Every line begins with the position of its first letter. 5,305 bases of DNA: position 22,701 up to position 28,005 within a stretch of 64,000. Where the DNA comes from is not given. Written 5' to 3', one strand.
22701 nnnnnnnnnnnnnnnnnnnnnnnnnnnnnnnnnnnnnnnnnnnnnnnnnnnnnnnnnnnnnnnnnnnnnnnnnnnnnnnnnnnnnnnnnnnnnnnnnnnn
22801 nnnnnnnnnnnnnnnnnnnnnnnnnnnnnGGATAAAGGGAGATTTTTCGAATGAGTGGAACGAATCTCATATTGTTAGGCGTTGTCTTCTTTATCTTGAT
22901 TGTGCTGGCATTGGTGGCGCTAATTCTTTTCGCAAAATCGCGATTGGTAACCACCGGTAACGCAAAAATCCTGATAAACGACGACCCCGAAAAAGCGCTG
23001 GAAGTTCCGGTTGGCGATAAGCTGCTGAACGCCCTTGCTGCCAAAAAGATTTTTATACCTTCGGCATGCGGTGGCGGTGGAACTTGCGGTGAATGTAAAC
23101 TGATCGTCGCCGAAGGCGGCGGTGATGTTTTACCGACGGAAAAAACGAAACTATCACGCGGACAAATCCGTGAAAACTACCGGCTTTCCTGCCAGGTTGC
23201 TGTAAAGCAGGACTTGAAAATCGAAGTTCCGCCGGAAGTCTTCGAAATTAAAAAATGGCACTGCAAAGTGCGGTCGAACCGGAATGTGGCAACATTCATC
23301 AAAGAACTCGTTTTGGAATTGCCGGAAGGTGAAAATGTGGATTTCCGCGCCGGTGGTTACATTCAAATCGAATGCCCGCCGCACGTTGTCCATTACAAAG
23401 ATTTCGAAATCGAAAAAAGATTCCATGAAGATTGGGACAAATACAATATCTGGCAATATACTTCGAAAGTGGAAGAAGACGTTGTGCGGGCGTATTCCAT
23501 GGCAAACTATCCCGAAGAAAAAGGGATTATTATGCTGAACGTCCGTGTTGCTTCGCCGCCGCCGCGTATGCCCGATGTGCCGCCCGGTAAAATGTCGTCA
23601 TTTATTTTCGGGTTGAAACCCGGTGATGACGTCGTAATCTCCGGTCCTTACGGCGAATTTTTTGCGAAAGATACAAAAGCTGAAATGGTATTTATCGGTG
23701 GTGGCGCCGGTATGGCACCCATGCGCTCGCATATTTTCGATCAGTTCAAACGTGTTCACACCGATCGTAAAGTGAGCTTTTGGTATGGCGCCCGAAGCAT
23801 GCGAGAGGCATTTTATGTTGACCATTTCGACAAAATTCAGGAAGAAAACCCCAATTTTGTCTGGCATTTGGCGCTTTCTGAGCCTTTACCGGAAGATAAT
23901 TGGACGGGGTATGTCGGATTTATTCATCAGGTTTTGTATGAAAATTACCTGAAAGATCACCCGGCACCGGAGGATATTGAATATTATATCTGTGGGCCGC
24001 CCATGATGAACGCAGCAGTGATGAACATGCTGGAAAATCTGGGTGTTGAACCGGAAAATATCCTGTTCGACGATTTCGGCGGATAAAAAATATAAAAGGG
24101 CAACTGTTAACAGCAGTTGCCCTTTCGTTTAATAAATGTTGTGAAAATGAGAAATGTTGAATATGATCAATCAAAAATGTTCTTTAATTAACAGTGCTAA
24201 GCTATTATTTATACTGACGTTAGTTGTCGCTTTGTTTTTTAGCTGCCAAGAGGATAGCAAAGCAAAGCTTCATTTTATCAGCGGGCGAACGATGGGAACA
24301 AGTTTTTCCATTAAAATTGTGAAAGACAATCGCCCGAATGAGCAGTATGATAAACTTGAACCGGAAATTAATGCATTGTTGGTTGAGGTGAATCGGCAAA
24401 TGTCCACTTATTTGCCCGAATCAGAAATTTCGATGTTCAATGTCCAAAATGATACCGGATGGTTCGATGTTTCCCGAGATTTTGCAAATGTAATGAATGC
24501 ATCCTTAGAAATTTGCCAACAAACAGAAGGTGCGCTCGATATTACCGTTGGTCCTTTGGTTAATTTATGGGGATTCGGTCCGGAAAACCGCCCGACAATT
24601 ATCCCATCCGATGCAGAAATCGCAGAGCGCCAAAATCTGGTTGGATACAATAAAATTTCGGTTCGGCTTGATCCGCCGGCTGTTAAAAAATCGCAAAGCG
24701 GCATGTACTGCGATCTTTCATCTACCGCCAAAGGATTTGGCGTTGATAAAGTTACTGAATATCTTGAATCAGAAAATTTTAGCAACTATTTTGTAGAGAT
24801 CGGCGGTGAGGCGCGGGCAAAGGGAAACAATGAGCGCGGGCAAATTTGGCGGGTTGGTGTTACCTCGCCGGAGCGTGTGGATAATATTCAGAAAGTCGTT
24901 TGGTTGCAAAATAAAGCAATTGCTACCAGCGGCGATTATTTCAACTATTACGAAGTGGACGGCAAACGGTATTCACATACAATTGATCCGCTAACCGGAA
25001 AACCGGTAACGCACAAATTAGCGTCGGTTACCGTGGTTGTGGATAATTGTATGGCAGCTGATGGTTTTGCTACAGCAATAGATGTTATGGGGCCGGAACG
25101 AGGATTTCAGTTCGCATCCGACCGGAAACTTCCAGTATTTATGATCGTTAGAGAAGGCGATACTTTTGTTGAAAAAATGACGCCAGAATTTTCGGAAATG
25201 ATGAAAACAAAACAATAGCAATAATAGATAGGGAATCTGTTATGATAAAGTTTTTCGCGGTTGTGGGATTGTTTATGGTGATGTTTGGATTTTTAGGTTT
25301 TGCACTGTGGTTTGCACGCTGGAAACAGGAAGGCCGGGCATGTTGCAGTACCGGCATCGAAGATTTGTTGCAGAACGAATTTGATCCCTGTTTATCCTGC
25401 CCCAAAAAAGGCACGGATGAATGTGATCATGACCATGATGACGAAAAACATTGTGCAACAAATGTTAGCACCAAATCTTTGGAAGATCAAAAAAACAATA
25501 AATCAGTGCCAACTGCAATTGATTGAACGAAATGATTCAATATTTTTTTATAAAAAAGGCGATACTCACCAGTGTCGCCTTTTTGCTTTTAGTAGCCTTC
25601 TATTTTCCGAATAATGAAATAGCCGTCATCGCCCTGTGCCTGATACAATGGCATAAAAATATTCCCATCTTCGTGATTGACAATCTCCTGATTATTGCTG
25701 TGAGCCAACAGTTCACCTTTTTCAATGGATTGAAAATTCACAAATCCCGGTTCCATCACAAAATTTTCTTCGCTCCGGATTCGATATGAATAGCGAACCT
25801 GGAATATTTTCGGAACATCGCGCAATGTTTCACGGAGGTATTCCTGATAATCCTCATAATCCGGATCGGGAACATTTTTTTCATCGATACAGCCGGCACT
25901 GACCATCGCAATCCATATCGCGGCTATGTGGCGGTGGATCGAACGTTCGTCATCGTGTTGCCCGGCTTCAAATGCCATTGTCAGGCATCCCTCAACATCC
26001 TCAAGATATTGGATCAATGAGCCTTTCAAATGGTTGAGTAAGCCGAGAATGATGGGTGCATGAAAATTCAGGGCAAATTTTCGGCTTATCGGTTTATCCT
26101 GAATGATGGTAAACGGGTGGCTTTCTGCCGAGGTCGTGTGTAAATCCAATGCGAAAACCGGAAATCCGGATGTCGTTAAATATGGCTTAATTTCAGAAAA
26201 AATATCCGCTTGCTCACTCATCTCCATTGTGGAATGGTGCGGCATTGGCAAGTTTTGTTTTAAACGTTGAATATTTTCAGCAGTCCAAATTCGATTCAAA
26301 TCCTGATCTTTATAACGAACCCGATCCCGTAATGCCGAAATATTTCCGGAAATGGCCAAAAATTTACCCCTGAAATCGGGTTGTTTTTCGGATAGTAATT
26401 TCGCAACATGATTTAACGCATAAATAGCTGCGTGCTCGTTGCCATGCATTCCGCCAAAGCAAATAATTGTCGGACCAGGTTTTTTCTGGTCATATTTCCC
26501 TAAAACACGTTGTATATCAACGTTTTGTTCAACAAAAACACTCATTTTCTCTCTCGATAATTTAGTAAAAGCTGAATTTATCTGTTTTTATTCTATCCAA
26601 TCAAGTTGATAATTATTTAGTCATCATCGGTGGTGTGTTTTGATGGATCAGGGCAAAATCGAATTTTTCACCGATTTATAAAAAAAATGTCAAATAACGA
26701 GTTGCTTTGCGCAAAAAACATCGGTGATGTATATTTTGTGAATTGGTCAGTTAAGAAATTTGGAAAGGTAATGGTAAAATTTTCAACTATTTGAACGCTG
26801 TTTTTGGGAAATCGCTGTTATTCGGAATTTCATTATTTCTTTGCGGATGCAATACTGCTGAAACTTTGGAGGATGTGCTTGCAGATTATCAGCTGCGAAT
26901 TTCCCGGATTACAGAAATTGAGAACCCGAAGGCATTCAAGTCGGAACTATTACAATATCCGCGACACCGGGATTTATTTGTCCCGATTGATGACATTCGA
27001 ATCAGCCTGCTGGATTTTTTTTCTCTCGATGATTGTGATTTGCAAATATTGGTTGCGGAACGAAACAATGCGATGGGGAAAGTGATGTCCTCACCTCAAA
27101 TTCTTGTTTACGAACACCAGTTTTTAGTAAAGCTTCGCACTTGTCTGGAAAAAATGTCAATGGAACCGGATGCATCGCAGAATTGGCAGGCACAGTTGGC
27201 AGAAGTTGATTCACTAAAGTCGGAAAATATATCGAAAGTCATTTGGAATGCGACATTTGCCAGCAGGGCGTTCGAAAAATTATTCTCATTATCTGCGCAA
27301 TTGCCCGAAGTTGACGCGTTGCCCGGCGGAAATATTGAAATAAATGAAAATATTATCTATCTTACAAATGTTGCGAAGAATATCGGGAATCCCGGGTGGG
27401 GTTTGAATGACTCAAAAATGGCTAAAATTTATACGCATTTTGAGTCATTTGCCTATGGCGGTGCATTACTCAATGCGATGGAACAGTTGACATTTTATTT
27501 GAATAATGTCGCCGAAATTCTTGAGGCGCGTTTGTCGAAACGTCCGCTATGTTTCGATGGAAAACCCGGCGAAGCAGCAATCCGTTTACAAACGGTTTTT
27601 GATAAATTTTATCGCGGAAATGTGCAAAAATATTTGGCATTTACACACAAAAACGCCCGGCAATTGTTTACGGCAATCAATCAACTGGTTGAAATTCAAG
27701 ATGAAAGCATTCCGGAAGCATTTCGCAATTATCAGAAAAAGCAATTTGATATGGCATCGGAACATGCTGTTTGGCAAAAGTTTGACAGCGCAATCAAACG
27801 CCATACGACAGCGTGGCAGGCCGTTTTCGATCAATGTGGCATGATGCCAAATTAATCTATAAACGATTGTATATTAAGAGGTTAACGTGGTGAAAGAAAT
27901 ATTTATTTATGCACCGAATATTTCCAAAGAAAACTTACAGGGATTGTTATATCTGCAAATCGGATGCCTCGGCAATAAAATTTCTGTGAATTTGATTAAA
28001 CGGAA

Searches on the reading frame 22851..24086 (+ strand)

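Call 36: search_protein_families(library=pfam, proteins=[window:22851-24086:+], max_evalue=0.00001)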
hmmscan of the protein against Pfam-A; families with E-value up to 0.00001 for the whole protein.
window:22851-24086:+ (411 aa): 3 families
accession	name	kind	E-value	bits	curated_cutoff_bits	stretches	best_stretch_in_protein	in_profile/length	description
PF00175.26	NAD_binding_1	-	2.9e-15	57.3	22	1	281-390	1-107/109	Oxidoreductase NAD-binding domain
PF00970.30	FAD_binding_6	-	1.4e-10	41.8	21.1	1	208-270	44-97/99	Oxidoreductase FAD-binding domain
PF00111.32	Fer2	-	1.7e-10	41.1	21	1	44-119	3-77/77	2Fe-2S iron-sulfur cluster binding domain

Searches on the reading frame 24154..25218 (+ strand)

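Call 36: search_protein_families(library=pfam, proteins=[window:24154-25218:+], max_evalue=0.00001)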
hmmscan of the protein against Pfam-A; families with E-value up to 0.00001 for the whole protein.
window:24154-25218:+ (354 aa): 1 family
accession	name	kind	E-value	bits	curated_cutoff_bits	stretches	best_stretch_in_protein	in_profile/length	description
PF02424.20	ApbE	-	7.8e-86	288.3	25.6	1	47-324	1-258/266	ApbE family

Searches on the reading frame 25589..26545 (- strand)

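Call 36: search_protein_families(library=pfam, proteins=[window:25589-26545:-], max_evalue=0.00001)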
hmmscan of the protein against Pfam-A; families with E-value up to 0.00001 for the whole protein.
window:25589-26545:- (318 aa): 1 family
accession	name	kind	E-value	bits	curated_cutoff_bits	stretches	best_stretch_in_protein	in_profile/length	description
PF24827.1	AstE_AspA_cat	-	6.5e-14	52.4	25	1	23-174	1-147/192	Succinylglutamate desuccinylase/Aspartoacylase catalytic domain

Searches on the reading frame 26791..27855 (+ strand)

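Call 36: search_protein_families(library=pfam, proteins=[window:26791-27855:+], max_evalue=0.00001)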
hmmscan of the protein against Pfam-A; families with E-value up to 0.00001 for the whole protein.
window:26791-27855:+ (354 aa): 1 family
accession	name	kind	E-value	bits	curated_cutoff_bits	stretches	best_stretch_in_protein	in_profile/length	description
PF11279.13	DUF3080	-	1.6e-63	215.2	26.5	1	31-353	2-315/315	Protein of unknown function (DUF3080)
